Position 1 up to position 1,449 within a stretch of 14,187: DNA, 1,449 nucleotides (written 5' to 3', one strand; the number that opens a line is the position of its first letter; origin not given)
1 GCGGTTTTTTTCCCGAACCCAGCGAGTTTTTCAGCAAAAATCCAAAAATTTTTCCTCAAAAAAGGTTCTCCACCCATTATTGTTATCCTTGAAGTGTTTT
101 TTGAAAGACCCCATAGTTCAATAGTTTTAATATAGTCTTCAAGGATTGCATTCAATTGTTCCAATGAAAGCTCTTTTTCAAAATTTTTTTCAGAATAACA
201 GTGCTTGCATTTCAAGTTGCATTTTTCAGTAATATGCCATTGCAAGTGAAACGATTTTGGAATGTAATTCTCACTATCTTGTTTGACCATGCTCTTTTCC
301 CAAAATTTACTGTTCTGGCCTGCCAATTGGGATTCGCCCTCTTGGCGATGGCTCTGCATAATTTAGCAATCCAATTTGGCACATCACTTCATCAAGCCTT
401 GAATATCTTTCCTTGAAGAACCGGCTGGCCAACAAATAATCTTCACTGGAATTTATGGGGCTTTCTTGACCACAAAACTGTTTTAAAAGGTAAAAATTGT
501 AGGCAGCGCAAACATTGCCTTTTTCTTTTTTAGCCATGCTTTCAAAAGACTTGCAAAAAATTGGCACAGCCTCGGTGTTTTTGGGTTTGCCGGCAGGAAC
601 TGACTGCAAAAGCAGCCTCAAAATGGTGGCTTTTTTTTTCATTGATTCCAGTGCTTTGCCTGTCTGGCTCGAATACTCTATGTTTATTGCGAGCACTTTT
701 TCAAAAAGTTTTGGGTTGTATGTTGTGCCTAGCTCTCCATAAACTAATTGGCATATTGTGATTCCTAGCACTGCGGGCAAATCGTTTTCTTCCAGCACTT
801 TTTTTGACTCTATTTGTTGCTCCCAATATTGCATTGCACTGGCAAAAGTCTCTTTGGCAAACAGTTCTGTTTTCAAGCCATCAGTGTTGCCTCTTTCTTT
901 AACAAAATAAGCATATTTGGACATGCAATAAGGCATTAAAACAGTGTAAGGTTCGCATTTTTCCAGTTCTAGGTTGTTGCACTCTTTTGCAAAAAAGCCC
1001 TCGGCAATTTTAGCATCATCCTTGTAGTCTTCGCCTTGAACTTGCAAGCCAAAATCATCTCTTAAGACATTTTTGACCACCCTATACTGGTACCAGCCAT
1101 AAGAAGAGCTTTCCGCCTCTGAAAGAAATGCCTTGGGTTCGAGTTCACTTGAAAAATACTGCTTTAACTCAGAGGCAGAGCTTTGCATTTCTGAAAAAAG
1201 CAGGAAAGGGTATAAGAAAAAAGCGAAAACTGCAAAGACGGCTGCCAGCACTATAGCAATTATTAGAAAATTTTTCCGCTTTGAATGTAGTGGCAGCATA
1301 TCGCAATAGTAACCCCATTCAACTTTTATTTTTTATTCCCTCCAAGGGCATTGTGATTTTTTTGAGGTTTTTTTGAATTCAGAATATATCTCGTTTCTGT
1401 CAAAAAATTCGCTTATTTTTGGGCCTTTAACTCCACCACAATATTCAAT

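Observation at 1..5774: Expanded His-Xaa-Ser-type peptide-modification operon with four radical SAM enzymes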

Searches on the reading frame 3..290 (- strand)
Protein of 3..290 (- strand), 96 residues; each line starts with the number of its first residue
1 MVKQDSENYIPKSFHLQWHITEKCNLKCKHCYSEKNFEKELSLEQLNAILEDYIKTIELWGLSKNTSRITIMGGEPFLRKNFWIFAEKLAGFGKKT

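Call 7: search_protein_families(library=ncbifam, proteins=[window:3-290:-], max_evalue=0.01)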
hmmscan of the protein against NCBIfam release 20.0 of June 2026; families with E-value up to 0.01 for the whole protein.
window:3-290:- (96 aa): 62 families (the best 25 are shown)
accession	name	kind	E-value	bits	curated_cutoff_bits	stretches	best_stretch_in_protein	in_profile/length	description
NF038283.1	viperin_w_prok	equivalog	2.9e-14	52.9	180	1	16-82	4-71/281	viperin family antiviral radical SAM protein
TIGR04082.1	rSAM_for_selen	equivalog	3.2e-14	52.6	350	1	9-83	194-264/516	thio(seleno)oxazole modification radical SAM maturase SbtM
TIGR04340.1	rSAM_ACGX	hypoth_equivalog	7.8e-12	45.1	400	1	13-89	2-79/341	radical SAM/SPASM domain protein, ACGX system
TIGR04051.1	rSAM_NirJ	equivalog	1.4e-09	37.4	515.45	1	18-88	6-71/354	heme d1 biosynthesis radical SAM protein NirJ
TIGR02666.1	moaA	equivalog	3.4e-09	36.1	284.05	1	19-90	15-84/336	GTP 3',8-cyclase MoaA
TIGR04054.1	rSAM_NirJ1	equivalog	9.2e-09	34.4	650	1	17-86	39-103/387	putative heme d1 biosynthesis radical SAM protein NirJ1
NF050035.1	rSAM_WgK_link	exception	1.4e-08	34.1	650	1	9-83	4-74/367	radical SAM/SPASM peptide maturase WgkB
TIGR04303.1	GeoRSP_rSAM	equivalog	1.7e-08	34.4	400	1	15-93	6-76/325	GeoRSP system radical SAM/SPASM protein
TIGR04546.1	rSAM_ahbC_deAc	equivalog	4.7e-08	32.2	650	1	16-86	41-106/390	12,18-didecarboxysiroheme deacetylase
NF001199.0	PRK00164.2-1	equivalog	1.1e-07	31.3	231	1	15-83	13-76/308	GTP 3',8-cyclase MoaA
TIGR03962.1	mycofact_rSAM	equivalog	1.2e-07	31.2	265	1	15-85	13-77/339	mycofactocin radical SAM maturase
TIGR04055.1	rSAM_NirJ2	equivalog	1.4e-07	31.3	500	1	17-84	3-64/326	putative heme d1 biosynthesis radical SAM protein NirJ2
TIGR04103.1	rSAM_nif11_3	equivalog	2.3e-07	29.8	725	1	15-90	6-75/412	nif11-class peptide radical SAM maturase 3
TIGR03913.1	rad_SAM_trio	equivalog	2.6e-07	29.4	591.75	1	3-82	10-81/477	GDL motif peptide-associated radical SAM/SPASM maturase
TIGR02668.1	moaA_archaeal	equivalog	2.9e-07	29.8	325.25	1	16-83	12-74/303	GTP 3',8-cyclase MoaA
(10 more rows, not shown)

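Call 8: search_protein_families(library=pfam, proteins=[window:3-290:-], max_evalue=0.01)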
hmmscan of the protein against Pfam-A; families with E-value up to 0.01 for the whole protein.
window:3-290:- (96 aa): 2 families
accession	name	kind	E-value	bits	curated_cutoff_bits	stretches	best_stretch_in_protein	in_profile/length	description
PF04055.27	Radical_SAM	-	2.6e-07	31.4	29.5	1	20-90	3-70/166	Radical SAM superfamily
PF13353.11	Fer4_12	-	1.5e-05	25.7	22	1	21-81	12-66/137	4Fe-4S single cluster domain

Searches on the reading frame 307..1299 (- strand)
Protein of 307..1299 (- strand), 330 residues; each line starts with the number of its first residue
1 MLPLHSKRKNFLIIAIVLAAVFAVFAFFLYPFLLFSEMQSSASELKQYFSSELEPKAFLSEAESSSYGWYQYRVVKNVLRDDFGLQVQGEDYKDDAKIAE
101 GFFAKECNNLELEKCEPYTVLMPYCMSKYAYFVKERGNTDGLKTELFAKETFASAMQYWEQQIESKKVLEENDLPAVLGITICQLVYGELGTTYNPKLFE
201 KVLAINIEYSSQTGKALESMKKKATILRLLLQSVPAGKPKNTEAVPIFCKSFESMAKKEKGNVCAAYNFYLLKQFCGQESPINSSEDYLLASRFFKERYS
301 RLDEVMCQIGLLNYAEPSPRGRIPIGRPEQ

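Call 7: search_protein_families(library=ncbifam, proteins=[window:307-1299:-], max_evalue=0.01)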
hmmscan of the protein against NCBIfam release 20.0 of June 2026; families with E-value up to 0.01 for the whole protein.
window:307-1299:- (330 aa): 0 families

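Call 8: search_protein_families(library=pfam, proteins=[window:307-1299:-], max_evalue=0.01)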
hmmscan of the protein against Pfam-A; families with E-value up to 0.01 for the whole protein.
window:307-1299:- (330 aa): 1 family
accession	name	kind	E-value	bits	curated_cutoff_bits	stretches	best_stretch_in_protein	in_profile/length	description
PF15052.11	TMEM169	-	0.0098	16.5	27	0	95-121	99-125/131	TMEM169 protein family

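Call 42: search_protein_families(library=padloc, proteins=[window:307-1299:-], max_evalue=0.001)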
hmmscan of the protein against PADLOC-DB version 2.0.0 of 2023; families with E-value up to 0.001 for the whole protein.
window:307-1299:- (330 aa): 0 families
